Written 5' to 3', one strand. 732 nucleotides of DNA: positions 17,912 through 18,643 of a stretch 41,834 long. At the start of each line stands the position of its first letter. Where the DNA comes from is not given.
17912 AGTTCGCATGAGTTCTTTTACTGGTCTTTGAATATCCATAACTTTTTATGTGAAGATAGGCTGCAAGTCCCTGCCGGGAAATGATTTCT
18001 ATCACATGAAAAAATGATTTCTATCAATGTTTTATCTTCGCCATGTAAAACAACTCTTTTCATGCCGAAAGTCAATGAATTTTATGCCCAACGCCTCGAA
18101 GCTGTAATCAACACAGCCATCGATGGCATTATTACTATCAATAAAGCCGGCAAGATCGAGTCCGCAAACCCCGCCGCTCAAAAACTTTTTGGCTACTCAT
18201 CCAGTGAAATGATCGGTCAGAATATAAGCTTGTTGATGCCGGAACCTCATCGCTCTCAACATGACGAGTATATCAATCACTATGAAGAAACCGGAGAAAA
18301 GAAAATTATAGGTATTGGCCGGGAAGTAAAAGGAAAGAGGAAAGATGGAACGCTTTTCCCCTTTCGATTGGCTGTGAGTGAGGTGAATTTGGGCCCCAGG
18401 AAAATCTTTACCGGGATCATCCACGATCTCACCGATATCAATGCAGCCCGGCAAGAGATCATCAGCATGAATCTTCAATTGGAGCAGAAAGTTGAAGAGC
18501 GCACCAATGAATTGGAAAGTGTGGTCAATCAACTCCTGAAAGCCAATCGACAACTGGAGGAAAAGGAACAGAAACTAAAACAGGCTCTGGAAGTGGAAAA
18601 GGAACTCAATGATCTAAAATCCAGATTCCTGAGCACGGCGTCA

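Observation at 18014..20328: FixL-type haem-PAS O2-sensor kinase coupled to a REC-Crp/Fnr fusion regulator beside the cbb3 oxidase cluster: a possibly collapsed FixL-FixJ-FixK cascade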

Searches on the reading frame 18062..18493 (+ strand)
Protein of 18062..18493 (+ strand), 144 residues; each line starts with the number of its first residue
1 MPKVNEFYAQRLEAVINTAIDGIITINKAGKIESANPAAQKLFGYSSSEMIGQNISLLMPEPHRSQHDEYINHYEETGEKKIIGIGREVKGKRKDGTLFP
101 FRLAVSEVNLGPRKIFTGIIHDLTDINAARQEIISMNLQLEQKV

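Call 10: search_solved_structures(query=window:18062-18493:+, max_evalue=0.001, show_alignments=5)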
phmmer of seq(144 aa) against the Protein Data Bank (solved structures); distinct sequences matched with E-value up to 0.001: 20.
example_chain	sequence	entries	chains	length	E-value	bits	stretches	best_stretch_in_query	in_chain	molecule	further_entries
1dp6_A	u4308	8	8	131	2.4e-32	115.1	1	11-128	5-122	FIXL PROTEIN | SENSOR PROTEIN FIXL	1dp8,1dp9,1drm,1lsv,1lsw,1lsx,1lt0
2cmn_A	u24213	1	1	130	4.8e-32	114.1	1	11-128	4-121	SENSOR PROTEIN FIXL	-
8js5_A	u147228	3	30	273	7.5e-32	113.5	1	11-130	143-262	Sensor protein FixL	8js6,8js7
1d06_A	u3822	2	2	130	7.9e-32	113.4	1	11-124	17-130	nitrogen fixation regulatory protein fixL | FIXL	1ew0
1y28_A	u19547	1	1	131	1.7e-31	112.3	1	11-128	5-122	Sensor protein fixL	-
1xj4_A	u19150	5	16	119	1e-30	109.8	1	20-128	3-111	Sensor protein fixL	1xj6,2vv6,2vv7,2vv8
1xj2_A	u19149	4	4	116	2.2e-30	108.7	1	21-128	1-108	Sensor protein fixL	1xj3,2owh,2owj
1v9y_A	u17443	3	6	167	2.4e-18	69.8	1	20-129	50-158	Heme pas sensor protein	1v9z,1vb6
9cdr_A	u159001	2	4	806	2.4e-18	69.8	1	20-130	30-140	Oxygen sensor protein DosP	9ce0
9cmf_A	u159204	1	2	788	2.4e-18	69.7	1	21-129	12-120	Oxygen sensor protein DosP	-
1s66_L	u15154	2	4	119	4e-18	69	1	20-122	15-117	Hypothetical protein yddU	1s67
9clo_A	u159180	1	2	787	1.7e-17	67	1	21-129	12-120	Oxygen sensor protein DosP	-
9bgv_A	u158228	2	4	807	1.7e-17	67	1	20-130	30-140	Oxygen sensor protein DosP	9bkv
10jx_A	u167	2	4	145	1.8e-10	44.3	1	5-113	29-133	Multi-sensor signal transduction histidine kinase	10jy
7yx0_A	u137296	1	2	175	1.4e-05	28.5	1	8-142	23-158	Putative regulatory protein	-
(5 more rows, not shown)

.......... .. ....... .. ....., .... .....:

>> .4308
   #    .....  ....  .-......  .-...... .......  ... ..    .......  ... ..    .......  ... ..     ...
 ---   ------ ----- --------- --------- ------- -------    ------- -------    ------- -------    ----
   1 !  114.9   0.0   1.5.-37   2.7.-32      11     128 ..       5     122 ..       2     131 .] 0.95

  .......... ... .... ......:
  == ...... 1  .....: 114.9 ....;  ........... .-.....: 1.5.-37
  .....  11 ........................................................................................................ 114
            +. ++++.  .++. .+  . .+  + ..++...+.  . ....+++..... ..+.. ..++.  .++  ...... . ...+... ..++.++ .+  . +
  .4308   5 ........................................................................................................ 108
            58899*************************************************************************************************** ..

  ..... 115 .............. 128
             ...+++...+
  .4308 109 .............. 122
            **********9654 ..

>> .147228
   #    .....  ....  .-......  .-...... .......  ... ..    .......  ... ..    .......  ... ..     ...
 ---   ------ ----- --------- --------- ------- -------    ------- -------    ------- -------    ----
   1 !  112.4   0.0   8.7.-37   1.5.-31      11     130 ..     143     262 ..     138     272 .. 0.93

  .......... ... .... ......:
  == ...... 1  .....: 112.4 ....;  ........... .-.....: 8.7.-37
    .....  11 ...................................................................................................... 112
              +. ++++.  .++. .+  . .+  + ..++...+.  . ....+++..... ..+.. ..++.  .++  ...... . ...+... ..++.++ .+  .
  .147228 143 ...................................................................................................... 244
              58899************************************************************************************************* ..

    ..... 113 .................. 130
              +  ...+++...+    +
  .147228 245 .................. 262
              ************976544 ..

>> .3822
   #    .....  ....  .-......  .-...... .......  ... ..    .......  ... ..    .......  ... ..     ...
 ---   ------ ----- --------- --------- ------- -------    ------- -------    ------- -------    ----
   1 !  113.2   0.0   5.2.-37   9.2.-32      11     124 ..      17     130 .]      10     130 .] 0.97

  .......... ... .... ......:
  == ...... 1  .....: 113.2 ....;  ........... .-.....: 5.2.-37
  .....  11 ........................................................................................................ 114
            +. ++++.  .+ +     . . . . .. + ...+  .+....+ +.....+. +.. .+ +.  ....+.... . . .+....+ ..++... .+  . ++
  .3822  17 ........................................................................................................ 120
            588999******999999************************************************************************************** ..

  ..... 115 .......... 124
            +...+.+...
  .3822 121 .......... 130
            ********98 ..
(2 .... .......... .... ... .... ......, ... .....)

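Call 55: find_homologous_proteins(query=window:18062-18493:+, max_evalue=1e-15)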
Query seq(144 aa) (144 aa): 169 proteins with E <= 1e-15 among 192 candidates; the best 120 are listed.
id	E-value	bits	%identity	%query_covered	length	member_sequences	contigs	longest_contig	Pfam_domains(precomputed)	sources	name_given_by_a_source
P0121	1.8e-81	289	67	84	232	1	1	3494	PF13426.14,PF13188.14,PF24820.2,PF08448.17,PF00989.32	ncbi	ncbi:MAG: two-component system sensor kinase FixL, partial [Saprospiraceae bacterium]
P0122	8.3e-78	277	59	92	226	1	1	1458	PF08447.19,PF13426.14,PF13188.14,PF24820.2,PF08448.17,PF00989.32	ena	-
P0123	6.1e-68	245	68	83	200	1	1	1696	PF13426.14,PF13188.14,PF24820.2,PF08448.17,PF00989.32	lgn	-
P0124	1.2e-66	241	61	82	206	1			PF08447.19,PF13426.14,PF13188.14,PF24820.2,PF08448.17,PF00989.32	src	-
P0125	1.7e-64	234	54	79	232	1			PF13426.14,PF13188.14,PF24820.2,PF08448.17,PF00989.32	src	-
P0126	1.4e-61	224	59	64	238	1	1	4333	PF13426.14,PF13188.14,PF24820.2,PF08448.17,PF00989.32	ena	-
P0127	1.8e-61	224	60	82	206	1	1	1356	PF13426.14,PF13188.14,PF24820.2,PF08448.17,PF00989.32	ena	-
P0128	8.2e-56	206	49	81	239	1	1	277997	PF13596.13,PF13426.14,PF13188.14,PF24820.2,PF08448.17,PF00989.32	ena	-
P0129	2.0e-55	204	53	82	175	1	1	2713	PF08447.19,PF13426.14,PF13188.14,PF24820.2,PF08448.17,PF00989.32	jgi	jgi:PAS domain S-box-containing protein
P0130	1.2e-52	195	51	86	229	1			PF13426.14,PF13188.14,PF24820.2,PF08448.17,PF00989.32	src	-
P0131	4.8e-50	187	55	81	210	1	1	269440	PF08447.19,PF13426.14,PF13188.14,PF24820.2,PF08448.17,PF00989.32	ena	-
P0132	2.8e-48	181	61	94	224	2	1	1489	PF13426.14,PF13188.14,PF24820.2,PF08448.17,PF00989.32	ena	-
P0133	2.6e-47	178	50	86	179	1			PF13426.14,PF13188.14,PF24820.2,PF08448.17,PF00989.32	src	-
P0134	5.2e-47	177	61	69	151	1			PF13426.14,PF13188.14,PF24820.2,PF08448.17,PF00989.32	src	-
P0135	6.1e-47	177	61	91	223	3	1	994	PF13426.14,PF13188.14,PF24820.2,PF08448.17,PF00989.32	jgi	-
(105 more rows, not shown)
